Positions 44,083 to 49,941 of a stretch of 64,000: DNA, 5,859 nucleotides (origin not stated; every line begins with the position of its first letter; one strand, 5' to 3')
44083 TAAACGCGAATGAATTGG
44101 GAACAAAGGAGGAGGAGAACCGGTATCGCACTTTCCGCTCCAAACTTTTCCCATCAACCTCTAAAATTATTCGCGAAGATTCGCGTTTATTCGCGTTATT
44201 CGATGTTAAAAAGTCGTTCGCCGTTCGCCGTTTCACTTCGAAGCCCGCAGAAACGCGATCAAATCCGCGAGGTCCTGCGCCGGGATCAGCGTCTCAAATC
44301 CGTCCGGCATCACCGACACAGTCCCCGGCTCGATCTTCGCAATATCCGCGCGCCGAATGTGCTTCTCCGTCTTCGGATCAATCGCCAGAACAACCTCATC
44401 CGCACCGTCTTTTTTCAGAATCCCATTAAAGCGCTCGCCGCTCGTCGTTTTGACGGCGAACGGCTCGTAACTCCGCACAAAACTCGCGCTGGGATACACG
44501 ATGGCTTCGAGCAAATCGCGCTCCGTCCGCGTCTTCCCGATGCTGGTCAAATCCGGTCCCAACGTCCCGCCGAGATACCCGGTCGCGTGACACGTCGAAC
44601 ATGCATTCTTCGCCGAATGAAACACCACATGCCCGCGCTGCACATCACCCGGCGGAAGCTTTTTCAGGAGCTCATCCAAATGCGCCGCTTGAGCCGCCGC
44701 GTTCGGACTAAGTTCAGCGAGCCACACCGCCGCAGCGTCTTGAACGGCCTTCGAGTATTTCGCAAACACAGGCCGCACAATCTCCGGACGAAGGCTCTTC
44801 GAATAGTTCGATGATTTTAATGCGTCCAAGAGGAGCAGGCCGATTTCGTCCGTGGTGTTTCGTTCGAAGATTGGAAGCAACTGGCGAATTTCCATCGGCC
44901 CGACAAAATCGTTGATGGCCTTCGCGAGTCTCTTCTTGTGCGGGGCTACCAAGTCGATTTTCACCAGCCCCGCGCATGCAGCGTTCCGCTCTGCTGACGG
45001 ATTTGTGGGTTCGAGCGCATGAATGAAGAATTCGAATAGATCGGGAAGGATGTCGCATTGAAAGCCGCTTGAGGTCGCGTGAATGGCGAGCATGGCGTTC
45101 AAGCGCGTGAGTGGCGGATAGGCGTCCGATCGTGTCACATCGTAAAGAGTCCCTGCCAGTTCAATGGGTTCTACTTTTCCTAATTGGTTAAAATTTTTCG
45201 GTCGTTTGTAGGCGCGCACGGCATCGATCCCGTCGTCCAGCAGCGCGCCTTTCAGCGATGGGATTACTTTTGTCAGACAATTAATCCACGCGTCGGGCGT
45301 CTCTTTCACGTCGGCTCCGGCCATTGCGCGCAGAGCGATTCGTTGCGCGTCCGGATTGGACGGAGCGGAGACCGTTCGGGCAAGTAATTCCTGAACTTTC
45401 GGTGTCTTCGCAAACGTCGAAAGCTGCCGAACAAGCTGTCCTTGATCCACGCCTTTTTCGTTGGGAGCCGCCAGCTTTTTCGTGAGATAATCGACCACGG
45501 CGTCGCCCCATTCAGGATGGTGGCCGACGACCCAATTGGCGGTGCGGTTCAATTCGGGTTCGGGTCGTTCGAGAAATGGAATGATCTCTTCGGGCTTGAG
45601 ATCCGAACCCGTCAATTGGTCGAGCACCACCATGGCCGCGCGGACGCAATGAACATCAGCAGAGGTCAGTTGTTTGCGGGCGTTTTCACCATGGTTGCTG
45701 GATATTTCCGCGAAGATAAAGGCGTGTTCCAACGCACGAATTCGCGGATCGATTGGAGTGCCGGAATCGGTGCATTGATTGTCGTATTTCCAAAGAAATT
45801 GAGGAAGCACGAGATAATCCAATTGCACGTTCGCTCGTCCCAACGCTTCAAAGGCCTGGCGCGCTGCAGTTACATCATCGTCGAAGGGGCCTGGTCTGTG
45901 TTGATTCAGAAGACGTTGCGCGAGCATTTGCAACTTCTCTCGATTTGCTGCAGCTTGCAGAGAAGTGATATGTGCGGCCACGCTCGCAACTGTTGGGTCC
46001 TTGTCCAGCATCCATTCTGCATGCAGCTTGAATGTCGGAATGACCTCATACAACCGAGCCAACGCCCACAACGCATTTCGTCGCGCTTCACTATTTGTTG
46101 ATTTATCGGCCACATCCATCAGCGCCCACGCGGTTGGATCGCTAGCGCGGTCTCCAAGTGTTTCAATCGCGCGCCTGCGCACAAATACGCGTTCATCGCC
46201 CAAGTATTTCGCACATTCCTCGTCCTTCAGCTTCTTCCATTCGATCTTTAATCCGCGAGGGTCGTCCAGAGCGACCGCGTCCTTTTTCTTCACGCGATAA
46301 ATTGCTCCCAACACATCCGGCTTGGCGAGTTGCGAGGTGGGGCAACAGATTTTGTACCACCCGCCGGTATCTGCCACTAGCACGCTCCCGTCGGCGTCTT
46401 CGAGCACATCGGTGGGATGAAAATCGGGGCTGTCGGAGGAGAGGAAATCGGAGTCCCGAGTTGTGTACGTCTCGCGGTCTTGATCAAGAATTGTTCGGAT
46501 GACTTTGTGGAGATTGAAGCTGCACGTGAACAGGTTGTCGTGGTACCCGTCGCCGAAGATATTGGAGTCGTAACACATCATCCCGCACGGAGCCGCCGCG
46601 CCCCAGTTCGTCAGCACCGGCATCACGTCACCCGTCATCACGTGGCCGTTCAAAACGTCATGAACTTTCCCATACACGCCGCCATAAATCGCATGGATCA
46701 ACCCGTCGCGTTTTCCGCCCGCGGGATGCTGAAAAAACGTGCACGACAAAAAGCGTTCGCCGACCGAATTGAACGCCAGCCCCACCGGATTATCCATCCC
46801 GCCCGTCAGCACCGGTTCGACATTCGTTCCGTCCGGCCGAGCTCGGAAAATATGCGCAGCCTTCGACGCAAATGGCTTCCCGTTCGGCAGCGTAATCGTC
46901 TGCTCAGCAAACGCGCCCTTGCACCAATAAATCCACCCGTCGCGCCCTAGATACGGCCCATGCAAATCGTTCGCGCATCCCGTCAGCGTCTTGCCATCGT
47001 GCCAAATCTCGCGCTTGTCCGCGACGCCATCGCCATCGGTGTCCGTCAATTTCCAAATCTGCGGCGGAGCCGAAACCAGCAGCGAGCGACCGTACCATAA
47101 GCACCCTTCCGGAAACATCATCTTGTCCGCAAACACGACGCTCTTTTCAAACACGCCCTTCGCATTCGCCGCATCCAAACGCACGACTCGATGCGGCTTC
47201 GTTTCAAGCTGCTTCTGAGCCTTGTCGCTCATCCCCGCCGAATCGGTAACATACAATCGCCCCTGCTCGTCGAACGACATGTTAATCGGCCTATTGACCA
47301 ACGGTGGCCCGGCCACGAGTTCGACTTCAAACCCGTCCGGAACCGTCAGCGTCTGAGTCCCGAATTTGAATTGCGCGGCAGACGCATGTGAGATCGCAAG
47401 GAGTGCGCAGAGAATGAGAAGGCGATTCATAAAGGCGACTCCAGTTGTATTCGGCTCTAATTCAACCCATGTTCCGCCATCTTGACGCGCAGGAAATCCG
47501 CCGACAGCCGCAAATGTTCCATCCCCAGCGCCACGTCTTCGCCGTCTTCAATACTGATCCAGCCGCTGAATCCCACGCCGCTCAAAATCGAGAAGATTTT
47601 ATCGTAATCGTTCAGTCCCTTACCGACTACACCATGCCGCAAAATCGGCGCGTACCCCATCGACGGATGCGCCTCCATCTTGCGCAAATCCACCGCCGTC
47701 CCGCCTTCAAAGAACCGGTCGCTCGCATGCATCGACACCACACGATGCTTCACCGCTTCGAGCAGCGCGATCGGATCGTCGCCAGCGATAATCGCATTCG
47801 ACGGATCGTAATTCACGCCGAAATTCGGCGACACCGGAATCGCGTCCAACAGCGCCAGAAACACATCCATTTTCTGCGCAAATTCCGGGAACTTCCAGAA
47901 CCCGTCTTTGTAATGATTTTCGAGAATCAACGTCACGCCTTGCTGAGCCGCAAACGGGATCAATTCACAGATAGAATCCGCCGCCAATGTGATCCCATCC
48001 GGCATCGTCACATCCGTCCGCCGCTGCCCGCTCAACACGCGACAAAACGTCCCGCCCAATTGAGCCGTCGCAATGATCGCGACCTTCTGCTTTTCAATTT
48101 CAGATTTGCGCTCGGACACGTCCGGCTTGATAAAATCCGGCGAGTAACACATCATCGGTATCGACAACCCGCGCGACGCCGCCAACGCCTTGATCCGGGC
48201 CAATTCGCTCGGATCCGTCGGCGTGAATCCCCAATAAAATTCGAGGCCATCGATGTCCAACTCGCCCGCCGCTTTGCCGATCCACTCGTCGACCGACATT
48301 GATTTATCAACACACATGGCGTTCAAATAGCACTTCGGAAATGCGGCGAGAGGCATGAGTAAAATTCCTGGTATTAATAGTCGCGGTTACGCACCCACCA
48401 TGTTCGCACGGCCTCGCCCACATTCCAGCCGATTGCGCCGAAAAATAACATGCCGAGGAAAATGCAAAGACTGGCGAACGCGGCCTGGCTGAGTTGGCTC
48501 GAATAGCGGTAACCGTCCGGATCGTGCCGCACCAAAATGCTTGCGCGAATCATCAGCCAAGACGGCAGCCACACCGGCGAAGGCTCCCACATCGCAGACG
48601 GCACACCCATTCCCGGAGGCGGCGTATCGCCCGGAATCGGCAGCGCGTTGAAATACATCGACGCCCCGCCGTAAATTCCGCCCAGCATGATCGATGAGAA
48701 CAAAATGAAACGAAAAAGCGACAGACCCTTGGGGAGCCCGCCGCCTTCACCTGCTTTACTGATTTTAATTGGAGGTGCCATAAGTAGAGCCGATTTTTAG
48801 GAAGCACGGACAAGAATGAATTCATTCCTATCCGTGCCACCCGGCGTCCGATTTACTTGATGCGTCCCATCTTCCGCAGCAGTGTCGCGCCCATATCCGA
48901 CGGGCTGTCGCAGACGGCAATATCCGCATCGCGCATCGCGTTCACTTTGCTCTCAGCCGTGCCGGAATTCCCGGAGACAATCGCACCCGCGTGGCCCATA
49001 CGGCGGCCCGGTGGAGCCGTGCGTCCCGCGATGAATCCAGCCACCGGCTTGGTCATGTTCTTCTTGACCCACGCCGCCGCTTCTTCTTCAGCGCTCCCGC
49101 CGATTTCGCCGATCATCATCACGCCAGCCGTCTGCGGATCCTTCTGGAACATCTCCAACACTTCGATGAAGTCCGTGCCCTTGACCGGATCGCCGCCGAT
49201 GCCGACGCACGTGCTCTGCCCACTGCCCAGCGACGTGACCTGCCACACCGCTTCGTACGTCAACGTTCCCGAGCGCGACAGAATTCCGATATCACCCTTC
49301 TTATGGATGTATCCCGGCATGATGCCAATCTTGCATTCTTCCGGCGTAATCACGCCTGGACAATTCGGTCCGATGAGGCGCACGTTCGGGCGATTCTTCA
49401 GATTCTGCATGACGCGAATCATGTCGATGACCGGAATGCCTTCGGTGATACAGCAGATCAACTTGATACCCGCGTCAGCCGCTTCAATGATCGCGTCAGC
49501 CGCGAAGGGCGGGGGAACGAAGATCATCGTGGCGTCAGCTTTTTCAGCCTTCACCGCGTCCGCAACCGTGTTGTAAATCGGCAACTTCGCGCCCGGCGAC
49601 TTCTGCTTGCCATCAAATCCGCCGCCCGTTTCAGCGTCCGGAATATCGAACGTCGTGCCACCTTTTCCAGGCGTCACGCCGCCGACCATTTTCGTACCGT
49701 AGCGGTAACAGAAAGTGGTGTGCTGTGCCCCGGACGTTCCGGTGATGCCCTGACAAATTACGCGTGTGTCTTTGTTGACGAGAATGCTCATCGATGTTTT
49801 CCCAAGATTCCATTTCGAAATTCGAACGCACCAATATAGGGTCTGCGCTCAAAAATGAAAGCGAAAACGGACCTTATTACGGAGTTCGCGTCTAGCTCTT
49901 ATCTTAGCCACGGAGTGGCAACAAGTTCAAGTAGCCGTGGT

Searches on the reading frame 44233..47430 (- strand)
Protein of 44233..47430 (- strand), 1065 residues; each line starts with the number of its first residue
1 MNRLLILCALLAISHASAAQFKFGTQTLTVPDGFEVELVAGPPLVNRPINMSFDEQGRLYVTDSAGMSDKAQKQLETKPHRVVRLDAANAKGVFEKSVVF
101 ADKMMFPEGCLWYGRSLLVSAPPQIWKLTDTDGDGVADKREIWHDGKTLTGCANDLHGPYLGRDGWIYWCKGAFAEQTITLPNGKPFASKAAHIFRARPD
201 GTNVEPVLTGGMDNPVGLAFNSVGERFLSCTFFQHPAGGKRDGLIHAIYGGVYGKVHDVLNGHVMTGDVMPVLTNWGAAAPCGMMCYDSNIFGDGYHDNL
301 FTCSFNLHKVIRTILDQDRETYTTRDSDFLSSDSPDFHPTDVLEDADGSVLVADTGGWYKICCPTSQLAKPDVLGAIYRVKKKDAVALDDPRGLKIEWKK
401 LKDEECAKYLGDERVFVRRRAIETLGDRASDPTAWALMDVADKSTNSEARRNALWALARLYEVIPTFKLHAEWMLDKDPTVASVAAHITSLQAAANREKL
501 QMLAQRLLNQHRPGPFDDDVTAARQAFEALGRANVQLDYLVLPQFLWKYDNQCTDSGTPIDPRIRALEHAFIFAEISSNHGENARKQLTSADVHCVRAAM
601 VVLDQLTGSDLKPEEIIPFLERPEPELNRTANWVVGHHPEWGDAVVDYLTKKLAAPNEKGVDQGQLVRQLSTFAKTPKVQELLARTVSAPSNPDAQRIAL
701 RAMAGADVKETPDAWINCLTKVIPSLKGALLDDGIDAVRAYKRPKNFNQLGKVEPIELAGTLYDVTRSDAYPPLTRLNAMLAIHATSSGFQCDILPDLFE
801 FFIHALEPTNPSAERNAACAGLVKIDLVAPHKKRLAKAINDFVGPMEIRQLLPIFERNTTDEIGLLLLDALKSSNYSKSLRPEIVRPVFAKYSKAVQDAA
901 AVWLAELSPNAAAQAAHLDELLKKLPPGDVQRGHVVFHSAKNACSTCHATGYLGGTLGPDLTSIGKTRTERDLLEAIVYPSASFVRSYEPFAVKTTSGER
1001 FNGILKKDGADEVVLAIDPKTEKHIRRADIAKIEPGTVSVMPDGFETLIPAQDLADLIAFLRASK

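Call 29: search_protein_families(library=pfam, proteins=[window:44233-47430:-], max_evalue=0.001)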
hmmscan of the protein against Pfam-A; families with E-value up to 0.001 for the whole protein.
window:44233-47430:- (1065 aa): 2 families
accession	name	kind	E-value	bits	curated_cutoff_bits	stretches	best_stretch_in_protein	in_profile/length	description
PF23500.1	DUF7133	-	1.5e-48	166.5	27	1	26-360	7-349/385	Domain of unknown function (DUF7133)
PF13646.12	HEAT_2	-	2.4e-05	25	27.7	1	407-458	37-88/88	HEAT repeats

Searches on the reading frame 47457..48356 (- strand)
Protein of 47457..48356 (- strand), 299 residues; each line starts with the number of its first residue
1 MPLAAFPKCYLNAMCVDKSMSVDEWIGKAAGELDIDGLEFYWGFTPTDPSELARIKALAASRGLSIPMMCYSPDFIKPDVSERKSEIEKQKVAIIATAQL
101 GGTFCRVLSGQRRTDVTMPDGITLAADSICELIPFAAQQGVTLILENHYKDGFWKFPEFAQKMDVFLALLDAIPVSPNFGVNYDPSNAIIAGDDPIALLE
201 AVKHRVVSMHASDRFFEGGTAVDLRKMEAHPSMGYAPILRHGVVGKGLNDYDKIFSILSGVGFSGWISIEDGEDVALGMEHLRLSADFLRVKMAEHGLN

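Call 29: search_protein_families(library=pfam, proteins=[window:47457-48356:-], max_evalue=0.001)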
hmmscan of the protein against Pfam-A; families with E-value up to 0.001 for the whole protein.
window:47457-48356:- (299 aa): 1 family
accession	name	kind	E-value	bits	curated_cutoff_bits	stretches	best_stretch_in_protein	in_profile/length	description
PF01261.30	AP_endonuc_2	-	4.1e-37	128.7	31.1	1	29-282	3-246/249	Xylose isomerase-like TIM barrel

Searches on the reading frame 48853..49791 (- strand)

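Call 29: search_protein_families(library=pfam, proteins=[window:48853-49791:-], max_evalue=0.001)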
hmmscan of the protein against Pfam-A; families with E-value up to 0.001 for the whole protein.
window:48853-49791:- (312 aa): 4 families
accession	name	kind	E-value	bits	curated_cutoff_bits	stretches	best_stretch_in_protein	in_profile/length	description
PF02629.25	CoA_binding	-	1.2e-26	93.7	22.3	1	6-118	1-97/97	CoA binding domain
PF00549.24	Ligase_CoA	-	8.5e-26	91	24.5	1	171-289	1-125/128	CoA-ligase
PF13607.11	Succ_CoA_lig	-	3.2e-08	33.8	27.4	1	165-300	1-131/138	Succinyl-CoA ligase like flavodoxin domain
PF13380.12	CoA_binding_2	-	0.00088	20.2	22.8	0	70-149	43-115/116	CoA binding domain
